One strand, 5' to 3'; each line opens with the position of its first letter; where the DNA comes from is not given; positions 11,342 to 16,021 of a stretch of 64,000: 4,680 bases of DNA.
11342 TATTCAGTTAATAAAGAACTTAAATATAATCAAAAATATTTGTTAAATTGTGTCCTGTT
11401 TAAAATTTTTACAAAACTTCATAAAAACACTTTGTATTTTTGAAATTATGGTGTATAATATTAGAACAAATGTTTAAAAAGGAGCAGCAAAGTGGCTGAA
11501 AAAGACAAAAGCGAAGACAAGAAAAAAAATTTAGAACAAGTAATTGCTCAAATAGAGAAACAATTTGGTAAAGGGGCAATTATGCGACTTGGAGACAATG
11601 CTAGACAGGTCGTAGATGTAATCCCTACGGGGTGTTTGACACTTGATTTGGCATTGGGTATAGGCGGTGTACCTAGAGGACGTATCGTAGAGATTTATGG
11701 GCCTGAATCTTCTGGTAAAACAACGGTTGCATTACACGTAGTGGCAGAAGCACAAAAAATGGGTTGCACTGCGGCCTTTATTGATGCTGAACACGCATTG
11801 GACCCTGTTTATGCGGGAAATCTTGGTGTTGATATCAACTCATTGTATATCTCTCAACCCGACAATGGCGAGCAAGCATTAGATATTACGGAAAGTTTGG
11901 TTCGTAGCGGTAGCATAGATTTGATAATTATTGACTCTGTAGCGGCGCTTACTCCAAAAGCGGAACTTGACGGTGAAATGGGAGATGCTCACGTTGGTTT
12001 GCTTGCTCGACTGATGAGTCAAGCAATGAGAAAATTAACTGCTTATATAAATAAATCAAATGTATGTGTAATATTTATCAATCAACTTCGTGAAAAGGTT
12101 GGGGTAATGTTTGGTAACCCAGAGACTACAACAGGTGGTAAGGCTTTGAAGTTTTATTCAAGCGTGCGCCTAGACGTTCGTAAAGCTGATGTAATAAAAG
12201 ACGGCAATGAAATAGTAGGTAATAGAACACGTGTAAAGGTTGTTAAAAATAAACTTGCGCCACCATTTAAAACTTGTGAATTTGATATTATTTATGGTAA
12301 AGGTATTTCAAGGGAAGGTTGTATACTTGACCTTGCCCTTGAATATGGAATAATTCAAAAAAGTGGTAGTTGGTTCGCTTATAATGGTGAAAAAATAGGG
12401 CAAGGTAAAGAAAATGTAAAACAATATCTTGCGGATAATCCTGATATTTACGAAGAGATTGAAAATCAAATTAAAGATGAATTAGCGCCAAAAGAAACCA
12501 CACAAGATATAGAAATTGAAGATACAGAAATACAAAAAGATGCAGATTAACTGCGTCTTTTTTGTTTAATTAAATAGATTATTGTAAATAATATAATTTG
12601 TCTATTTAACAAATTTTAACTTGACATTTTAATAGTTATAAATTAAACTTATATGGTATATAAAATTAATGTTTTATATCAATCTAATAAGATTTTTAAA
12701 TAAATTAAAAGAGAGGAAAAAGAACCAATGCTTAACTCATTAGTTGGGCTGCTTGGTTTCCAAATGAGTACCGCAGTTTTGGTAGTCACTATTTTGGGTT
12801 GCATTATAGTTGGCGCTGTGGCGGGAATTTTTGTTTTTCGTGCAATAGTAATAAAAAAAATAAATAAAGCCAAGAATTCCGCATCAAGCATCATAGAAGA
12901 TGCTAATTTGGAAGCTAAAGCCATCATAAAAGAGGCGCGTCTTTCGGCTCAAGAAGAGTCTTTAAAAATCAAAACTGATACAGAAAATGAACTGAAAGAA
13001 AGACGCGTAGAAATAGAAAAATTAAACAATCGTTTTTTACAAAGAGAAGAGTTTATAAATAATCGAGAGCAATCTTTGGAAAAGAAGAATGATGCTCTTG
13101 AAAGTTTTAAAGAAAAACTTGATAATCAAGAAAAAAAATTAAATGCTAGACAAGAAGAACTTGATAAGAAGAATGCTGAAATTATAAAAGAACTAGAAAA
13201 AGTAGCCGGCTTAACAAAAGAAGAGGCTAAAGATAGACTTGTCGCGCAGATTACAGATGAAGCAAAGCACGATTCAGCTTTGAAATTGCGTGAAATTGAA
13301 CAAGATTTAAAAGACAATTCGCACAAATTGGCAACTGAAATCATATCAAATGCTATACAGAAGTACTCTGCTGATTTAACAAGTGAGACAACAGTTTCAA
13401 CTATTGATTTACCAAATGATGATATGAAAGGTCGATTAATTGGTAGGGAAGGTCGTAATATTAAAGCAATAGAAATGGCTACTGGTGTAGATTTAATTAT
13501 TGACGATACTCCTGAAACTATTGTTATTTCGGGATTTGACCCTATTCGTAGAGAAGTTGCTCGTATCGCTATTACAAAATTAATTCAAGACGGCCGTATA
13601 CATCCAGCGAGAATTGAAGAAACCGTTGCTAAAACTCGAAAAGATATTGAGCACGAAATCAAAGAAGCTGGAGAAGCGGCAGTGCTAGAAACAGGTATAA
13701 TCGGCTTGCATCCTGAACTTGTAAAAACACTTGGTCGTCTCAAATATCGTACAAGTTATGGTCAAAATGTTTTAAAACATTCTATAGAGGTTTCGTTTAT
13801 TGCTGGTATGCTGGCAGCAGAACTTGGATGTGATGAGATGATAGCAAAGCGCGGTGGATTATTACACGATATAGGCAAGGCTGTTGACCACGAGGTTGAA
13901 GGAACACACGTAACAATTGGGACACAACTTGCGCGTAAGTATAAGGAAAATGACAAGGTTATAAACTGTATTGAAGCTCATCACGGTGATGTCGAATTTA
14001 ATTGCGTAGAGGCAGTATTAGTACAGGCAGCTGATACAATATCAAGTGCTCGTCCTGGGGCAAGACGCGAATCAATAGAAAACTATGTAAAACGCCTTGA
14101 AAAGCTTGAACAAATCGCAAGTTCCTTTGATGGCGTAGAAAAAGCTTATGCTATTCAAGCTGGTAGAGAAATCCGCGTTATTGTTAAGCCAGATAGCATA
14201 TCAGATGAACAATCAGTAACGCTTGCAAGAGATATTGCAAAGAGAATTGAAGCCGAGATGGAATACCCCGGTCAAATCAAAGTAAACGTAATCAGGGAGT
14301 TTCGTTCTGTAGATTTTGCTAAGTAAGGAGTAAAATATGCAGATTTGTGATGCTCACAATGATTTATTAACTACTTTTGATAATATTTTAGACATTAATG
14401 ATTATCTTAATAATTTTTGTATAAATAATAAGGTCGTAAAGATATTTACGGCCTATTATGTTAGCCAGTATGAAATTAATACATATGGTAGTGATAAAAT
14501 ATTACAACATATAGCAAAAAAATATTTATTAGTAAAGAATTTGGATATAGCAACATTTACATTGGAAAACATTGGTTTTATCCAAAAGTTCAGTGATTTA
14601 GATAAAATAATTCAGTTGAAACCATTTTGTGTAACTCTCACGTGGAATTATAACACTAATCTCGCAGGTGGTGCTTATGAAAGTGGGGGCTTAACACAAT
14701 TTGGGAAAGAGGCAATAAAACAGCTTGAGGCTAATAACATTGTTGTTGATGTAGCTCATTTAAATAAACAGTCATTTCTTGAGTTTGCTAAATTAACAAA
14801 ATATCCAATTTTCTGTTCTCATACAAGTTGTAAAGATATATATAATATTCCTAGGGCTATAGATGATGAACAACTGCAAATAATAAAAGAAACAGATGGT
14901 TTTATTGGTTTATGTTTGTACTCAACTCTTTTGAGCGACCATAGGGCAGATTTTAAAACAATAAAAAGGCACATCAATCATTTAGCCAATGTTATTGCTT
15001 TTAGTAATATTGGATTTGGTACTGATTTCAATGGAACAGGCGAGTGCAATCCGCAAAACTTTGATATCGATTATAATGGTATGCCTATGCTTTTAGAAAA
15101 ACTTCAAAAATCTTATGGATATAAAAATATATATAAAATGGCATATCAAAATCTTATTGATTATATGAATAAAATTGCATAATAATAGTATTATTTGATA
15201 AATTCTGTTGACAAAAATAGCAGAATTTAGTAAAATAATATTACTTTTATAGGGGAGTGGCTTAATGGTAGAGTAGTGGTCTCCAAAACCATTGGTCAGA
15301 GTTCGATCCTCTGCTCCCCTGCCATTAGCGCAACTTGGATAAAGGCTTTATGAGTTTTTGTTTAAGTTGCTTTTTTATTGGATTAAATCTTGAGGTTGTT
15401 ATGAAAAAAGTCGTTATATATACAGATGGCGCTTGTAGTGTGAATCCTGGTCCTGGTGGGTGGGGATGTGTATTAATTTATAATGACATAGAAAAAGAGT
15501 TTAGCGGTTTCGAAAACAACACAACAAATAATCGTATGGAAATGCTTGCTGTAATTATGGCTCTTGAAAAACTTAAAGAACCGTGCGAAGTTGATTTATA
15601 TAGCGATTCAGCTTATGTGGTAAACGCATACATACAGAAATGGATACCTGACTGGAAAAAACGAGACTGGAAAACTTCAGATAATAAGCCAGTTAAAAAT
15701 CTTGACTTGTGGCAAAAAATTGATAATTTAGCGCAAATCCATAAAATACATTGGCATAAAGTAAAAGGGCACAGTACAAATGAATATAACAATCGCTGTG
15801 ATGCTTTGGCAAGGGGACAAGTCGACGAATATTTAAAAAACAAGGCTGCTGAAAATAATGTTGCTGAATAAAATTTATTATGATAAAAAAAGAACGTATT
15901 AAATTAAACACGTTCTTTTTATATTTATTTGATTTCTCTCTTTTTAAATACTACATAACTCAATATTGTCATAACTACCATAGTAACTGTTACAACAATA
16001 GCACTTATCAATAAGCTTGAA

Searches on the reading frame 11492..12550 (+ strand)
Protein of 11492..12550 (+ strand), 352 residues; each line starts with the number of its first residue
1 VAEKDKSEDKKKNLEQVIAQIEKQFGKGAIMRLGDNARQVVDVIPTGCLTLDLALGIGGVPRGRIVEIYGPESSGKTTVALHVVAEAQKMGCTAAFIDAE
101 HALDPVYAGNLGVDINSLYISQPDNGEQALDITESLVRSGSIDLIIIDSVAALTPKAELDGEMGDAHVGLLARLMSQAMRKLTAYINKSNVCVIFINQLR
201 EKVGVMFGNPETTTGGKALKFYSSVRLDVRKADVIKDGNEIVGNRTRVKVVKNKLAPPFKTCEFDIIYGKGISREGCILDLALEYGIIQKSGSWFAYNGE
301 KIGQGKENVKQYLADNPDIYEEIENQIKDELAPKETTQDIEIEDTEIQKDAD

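Call 40: search_protein_families(library=pfam, proteins=[window:11492-12550:+], max_evalue=0.00001)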
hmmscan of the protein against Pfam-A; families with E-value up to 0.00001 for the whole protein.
window:11492-12550:+ (352 aa): 4 families
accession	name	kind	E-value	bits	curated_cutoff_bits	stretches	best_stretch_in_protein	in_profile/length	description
PF00154.27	RecA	-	8.7e-140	465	27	1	12-273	1-262/262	recA bacterial DNA recombination protein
PF21096.2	RecA_C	-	1.9e-27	95.6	27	1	276-331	1-56/57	RecA C-terminal domain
PF08423.17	Rad51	-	5.4e-10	39.4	22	1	38-232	2-212/244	Rad51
PF06745.19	ATPase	-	3.8e-07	30.2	26.6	0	44-118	1-77/231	KaiC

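Call 76: find_homologous_proteins(query=window:11492-12547:+, max_evalue=1e-100)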
Query window:11492-12547:+ (352 aa): 8000 proteins with E <= 1e-100 among 8000 candidates; the best 120 are listed.
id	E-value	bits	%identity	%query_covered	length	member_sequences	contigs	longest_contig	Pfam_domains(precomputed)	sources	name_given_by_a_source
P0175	9.7e-228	773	100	100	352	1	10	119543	PF06745.20,PF08423.18,PF00154.28,PF21096.3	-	-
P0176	1.3e-227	772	100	100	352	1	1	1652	PF06745.20,PF08423.18,PF00154.28,PF21096.3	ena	-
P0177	2.5e-227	771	100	100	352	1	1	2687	PF06745.20,PF08423.18,PF00154.28,PF21096.3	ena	-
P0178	5.4e-227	770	100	100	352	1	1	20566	PF06745.20,PF08423.18,PF00154.28,PF21096.3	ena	-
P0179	6.0e-227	770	100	100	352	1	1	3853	PF06745.20,PF08423.18,PF00154.28,PF21096.3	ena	-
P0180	7.4e-227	770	99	100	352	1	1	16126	PF06745.20,PF08423.18,PF00154.28,PF21096.3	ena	-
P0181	2.6e-226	768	99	100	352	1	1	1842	PF06745.20,PF08423.18,PF00154.28,PF21096.3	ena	-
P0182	2.8e-226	768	100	100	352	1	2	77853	PF06745.20,PF08423.18,PF00154.28,PF21096.3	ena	-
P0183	1.9e-213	726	95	98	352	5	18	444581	PF06745.20,PF08423.18,PF00154.28,PF21096.3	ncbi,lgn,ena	-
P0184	2.0e-213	726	95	97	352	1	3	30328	PF06745.20,PF08423.18,PF00154.28,PF21096.3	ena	-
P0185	1.8e-212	723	93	100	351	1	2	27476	PF06745.20,PF08423.18,PF00154.28,PF21096.3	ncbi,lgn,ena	-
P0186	5.8e-211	718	92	100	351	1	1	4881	PF06745.20,PF08423.18,PF00154.28,PF21096.3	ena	-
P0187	4.7e-209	711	92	98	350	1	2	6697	PF06745.20,PF08423.18,PF00154.28,PF21096.3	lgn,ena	-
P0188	2.8e-207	706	92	98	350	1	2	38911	PF06745.20,PF08423.18,PF00154.28,PF21096.3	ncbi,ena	-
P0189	2.0e-204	696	91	97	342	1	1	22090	PF06745.20,PF08423.18,PF00154.28,PF21096.3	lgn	-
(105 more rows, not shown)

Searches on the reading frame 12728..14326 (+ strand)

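Call 40: search_protein_families(library=pfam, proteins=[window:12728-14326:+], max_evalue=0.00001)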
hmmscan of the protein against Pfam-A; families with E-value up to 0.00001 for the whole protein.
window:12728-14326:+ (532 aa): 3 families
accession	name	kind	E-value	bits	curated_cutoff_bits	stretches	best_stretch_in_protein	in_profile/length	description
PF12072.13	RNase_Y_N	-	7.8e-50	169.5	32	1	19-216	3-200/201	RNase Y N-terminal region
PF01966.28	HD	-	4.3e-17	62.9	22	1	348-439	1-114/116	HD domain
PF00013.35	KH_1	-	6.6e-10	39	21.5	1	225-283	3-65/66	KH domain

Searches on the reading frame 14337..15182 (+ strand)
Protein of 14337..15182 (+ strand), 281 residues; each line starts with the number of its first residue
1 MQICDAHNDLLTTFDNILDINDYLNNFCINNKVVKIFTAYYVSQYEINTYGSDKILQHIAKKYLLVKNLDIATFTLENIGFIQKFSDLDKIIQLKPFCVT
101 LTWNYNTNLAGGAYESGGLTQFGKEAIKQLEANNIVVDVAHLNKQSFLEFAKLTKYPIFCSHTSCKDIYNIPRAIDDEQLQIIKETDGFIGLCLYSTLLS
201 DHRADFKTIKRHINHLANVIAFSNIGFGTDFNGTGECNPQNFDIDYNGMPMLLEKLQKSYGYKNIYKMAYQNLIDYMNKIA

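Call 40: search_protein_families(library=pfam, proteins=[window:14337-15182:+], max_evalue=0.00001)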
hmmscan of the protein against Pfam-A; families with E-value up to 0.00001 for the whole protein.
window:14337-15182:+ (281 aa): 1 family
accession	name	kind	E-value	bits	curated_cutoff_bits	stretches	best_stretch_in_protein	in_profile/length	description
PF01244.27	Peptidase_M19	-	3.7e-50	171.3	26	1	72-278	107-318/319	Membrane dipeptidase (Peptidase family M19)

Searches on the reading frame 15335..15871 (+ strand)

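Call 40: search_protein_families(library=pfam, proteins=[window:15335-15871:+], max_evalue=0.00001)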
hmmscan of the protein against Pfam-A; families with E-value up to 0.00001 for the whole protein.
window:15335-15871:+ (178 aa): 1 family
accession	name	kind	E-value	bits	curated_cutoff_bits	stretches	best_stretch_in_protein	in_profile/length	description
PF00075.30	RNase_H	-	1.4e-46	158.6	25.8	1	24-162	2-139/141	RNase H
